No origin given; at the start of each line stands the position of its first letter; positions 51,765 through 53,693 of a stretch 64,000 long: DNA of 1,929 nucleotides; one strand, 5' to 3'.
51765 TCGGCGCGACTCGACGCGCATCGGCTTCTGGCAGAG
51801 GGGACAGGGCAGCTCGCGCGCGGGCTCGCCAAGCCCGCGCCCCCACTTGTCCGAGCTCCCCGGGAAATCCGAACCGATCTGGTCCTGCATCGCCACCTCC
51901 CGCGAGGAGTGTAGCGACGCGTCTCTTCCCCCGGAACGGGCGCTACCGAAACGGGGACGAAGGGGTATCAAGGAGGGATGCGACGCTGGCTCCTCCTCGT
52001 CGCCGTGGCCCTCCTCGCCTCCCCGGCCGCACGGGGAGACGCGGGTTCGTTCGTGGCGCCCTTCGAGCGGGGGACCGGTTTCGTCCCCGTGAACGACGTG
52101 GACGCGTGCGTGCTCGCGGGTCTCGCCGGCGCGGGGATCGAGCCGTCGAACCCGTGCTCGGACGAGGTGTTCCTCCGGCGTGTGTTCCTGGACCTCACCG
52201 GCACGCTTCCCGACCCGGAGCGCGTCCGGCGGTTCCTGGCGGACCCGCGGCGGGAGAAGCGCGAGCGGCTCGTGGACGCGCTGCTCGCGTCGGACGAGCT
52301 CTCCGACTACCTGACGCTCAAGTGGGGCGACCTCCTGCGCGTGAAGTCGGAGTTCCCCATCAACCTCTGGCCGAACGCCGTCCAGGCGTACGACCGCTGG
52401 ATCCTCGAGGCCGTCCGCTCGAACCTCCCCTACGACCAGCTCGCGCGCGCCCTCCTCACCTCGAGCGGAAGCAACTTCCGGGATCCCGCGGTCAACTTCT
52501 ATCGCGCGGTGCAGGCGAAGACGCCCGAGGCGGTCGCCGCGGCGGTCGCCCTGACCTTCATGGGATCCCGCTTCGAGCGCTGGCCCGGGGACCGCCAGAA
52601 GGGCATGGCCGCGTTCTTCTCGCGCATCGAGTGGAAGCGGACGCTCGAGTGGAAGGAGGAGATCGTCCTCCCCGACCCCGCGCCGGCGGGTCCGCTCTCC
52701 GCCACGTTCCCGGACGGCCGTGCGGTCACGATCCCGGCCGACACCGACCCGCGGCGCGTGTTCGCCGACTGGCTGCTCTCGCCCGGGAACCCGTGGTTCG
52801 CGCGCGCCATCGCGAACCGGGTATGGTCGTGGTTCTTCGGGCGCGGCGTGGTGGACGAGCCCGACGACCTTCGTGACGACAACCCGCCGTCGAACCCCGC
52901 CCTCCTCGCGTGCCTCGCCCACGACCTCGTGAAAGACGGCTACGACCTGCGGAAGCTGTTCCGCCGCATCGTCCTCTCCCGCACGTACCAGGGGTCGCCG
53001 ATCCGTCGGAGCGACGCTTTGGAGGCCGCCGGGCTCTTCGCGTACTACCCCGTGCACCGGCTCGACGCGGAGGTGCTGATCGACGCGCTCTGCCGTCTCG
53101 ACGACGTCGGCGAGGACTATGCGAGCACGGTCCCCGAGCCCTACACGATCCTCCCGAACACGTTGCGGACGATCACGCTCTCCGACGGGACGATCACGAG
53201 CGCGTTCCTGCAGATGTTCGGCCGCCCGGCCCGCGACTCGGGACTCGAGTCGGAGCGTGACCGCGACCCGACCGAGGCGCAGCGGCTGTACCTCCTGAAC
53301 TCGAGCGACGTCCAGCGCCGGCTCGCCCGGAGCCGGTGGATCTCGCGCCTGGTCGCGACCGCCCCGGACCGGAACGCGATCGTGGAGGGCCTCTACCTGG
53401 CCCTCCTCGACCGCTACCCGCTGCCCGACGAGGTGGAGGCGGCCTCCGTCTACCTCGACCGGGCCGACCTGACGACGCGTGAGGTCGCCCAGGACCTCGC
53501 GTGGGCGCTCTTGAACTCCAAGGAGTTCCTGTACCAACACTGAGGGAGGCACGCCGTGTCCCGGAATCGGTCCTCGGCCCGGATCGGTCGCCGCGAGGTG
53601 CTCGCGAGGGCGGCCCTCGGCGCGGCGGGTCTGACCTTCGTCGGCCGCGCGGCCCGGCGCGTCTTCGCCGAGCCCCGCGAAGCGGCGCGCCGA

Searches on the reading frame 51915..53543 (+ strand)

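Call 74: search_protein_families(library=pfam, proteins=[window:51915-53543:+], max_evalue=0.00001)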
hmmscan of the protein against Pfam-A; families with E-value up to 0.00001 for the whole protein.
window:51915-53543:+ (542 aa): 2 families
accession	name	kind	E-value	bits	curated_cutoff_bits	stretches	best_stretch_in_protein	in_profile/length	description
PF07587.16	PSD1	-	3.2e-41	141.8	28.5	1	280-512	2-242/244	Protein of unknown function (DUF1553)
PF07583.16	PSCyt2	-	5.4e-30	105.3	29.8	1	62-202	2-148/209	Protein of unknown function (DUF1549)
